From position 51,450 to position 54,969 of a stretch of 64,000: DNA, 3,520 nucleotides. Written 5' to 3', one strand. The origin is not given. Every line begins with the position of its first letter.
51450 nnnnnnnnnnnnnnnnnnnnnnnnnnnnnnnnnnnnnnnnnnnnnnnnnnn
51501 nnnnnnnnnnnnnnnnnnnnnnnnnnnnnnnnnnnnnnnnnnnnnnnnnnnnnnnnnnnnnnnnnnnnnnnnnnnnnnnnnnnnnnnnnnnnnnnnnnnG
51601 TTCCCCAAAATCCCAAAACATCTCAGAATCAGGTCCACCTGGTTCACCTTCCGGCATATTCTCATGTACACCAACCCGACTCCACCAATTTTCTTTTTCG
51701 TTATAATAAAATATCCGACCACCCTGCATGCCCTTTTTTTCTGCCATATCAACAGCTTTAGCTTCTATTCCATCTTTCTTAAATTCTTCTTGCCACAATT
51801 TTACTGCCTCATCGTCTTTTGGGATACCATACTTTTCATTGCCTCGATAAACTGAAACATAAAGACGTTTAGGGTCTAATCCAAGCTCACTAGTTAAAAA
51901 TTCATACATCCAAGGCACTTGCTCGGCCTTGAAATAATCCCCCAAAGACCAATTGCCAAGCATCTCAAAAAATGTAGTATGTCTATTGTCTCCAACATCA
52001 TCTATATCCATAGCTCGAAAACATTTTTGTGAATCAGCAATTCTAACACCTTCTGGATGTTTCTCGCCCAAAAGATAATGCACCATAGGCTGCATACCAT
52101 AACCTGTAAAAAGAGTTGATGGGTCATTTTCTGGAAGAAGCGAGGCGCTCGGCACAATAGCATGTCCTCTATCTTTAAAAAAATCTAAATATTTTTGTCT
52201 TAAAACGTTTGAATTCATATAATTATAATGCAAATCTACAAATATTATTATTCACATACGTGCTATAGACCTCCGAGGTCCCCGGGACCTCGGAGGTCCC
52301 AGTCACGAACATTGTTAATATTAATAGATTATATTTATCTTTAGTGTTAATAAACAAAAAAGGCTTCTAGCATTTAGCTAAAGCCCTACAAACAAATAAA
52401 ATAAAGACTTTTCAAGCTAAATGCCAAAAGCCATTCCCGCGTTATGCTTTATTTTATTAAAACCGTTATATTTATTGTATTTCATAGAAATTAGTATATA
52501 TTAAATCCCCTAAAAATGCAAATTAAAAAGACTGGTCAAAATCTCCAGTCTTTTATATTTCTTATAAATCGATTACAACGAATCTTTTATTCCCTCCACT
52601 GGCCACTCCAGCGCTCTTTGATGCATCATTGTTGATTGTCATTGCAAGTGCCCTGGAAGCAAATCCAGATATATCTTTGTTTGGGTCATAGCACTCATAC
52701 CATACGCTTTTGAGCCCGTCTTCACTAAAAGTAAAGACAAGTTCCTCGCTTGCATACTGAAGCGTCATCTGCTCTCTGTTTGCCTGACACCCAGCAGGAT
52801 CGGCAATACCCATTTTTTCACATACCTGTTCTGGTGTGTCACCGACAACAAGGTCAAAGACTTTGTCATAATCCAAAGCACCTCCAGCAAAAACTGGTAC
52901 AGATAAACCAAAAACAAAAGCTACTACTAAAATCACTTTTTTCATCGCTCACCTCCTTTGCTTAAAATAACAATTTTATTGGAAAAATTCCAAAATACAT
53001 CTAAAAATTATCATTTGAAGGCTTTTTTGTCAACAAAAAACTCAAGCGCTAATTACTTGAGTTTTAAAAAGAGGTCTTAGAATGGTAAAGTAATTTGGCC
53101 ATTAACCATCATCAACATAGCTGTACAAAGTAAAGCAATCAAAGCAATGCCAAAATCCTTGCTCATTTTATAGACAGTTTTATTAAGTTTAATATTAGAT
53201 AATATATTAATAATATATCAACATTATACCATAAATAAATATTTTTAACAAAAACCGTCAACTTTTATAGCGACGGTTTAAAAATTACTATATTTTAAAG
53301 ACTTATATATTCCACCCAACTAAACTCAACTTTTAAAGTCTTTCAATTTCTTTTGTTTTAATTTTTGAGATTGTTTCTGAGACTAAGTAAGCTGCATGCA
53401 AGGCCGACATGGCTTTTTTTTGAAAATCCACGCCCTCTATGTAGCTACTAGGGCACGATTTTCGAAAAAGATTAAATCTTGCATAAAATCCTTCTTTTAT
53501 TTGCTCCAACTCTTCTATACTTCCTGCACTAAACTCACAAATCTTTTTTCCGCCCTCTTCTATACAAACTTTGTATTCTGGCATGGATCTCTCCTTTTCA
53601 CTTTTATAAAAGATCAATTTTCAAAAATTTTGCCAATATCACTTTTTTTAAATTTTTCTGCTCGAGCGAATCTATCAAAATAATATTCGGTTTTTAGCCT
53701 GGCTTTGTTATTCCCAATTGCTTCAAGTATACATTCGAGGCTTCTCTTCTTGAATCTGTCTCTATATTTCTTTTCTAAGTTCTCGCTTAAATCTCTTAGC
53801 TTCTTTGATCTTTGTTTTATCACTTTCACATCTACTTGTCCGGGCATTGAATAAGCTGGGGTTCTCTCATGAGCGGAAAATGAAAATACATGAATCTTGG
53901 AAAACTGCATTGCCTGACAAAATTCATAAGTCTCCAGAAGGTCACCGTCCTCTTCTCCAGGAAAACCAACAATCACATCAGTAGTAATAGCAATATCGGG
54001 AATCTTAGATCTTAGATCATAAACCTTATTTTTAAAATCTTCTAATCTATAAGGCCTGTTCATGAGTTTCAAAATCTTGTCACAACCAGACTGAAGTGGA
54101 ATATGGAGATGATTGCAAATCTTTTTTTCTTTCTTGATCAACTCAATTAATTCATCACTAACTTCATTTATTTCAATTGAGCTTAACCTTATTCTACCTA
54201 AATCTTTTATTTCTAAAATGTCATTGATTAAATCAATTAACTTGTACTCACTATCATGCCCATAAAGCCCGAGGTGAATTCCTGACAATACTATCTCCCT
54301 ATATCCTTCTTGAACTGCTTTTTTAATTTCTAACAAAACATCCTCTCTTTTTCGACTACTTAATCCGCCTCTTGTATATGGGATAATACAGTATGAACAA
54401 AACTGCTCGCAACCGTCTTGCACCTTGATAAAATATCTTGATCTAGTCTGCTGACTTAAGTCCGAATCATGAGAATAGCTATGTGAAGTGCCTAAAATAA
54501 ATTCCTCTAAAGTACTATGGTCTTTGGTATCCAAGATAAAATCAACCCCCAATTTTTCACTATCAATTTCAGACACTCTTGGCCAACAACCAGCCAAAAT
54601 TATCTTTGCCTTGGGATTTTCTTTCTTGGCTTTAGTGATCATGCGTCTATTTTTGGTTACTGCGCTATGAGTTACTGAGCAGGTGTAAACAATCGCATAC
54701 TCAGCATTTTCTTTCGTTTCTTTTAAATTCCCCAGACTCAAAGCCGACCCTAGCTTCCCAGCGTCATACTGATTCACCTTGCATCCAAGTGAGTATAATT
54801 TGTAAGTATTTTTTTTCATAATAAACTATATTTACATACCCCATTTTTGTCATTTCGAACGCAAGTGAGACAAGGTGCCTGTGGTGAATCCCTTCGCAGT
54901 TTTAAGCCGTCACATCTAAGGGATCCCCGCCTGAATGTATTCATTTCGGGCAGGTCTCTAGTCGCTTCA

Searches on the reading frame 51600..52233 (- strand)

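Call 49: search_solved_structures(query=window:51600-52233:-, show_alignments=4, max_evalue=1e-10)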
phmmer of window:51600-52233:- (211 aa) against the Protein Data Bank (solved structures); distinct sequences matched with E-value up to 1e-10: 12.
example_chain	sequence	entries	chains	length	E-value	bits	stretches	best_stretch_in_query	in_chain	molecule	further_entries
9jdn_A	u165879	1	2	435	1.5e-32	116.2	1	7-155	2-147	Alanine--tRNA ligase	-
9jc7_A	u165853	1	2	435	1.5e-32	116.2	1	7-155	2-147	Alanine--tRNA ligase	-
1riq_A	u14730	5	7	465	1.9e-30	109.3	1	7-147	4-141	Alanyl-tRNA synthetase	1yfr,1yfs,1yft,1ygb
3htz_A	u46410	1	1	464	2.1e-30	109.2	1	7-147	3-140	Alanyl-tRNA synthetase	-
9x2j_A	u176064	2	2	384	1.3e-28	103.3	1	7-149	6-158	Alanine--tRNA ligase, cytoplasmic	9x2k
9x2i_A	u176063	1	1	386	1.4e-28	103.2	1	7-149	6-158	Alanine--tRNA ligase, cytoplasmic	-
9x2h_A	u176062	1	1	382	1.7e-28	102.9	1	8-149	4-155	Alanine--tRNA ligase, cytoplasmic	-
4xeo_A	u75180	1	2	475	1.8e-28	102.9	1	7-149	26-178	Alanine--tRNA ligase, cytoplasmic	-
4xem_A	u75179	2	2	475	1.8e-28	102.8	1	7-149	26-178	Alanine--tRNA ligase, cytoplasmic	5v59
5knn_A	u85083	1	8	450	2.5e-28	102.4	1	8-149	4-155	Alanine--tRNA ligase, cytoplasmic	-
3hxu_A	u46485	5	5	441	1.9e-27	99.5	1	10-209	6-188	Alanyl-tRNA synthetase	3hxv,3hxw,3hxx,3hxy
3hxz_A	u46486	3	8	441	1.9e-27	99.5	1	10-209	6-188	Alanyl-tRNA synthetase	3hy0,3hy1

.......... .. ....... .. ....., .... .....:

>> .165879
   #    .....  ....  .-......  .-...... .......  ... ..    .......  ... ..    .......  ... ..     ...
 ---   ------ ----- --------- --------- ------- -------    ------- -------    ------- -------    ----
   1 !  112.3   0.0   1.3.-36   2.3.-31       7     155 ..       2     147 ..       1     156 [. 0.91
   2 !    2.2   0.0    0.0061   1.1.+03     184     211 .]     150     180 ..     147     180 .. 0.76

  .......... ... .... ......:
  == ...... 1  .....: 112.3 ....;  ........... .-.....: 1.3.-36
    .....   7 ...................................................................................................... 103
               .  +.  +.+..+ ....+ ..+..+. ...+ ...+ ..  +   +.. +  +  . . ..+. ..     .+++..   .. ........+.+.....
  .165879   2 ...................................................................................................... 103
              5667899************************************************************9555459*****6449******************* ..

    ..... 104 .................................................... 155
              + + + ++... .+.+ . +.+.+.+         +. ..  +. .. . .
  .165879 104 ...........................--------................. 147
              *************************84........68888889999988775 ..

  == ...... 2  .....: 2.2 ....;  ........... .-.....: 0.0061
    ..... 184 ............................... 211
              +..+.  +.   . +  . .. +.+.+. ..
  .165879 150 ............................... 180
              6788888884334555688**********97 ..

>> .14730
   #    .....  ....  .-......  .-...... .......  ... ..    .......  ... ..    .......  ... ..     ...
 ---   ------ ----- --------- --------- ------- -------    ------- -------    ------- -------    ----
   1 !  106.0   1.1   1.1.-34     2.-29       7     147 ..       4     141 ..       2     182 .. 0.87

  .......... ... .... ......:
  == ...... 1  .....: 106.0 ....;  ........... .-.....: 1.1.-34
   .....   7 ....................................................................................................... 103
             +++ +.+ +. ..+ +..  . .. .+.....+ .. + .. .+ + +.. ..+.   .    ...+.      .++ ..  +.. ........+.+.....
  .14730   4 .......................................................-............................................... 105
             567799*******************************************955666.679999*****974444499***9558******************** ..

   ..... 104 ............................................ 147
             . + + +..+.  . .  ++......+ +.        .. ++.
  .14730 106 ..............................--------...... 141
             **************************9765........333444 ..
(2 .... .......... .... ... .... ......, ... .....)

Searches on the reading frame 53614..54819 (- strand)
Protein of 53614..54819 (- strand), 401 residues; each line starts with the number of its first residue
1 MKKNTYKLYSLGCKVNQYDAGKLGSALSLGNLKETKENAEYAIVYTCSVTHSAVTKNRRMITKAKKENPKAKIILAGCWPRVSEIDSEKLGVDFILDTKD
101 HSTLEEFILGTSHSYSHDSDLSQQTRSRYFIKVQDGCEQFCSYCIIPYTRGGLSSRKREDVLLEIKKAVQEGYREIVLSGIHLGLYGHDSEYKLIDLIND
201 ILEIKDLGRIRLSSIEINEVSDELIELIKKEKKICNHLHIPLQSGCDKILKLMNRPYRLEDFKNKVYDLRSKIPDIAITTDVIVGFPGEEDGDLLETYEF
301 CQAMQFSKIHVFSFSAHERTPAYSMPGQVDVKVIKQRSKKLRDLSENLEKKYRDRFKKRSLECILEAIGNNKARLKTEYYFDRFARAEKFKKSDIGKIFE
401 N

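Call 17: find_encoding_contigs(protein=window:53614-54819:-, flank=10000, max_places=4)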
Protein window:53614-54819:- (401 aa): 3 contigs read that carry it; 3 places shown.
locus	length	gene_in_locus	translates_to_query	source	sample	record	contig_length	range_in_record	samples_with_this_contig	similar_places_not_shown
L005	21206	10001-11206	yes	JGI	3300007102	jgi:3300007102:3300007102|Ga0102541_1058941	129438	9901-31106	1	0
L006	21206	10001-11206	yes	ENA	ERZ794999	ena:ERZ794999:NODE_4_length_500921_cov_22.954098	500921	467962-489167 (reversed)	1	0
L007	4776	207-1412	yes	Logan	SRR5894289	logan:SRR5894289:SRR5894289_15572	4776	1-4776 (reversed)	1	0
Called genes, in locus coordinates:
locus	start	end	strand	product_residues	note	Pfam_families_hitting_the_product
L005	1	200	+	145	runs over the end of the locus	PF16320:Ribosomal_L12_N, PF00542:Ribosomal_L12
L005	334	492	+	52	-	-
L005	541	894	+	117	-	-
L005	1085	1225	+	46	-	-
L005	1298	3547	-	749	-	-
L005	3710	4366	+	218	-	-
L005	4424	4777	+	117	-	-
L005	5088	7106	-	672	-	PF02518:HATPase_c, PF00204:DNA_gyraseB, PF01751:Toprim, PF00986:DNA_gyraseB_C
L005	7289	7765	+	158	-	-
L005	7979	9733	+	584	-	PF02463:SMC_N (faint), PF13555:AAA_29 (faint), PF00005:ABC_tran, PF12848:ABC_tran_Xtn, PF00005:ABC_tran, PF13304:AAA_21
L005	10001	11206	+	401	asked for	PF00919:UPF0004, PF04055:Radical_SAM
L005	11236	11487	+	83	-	-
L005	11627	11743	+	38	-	-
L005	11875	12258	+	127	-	-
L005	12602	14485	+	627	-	PF01411:tRNA-synt_2c, PF07973:tRNA_SAD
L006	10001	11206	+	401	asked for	PF00919:UPF0004, PF04055:Radical_SAM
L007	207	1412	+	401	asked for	PF00919:UPF0004, PF04055:Radical_SAM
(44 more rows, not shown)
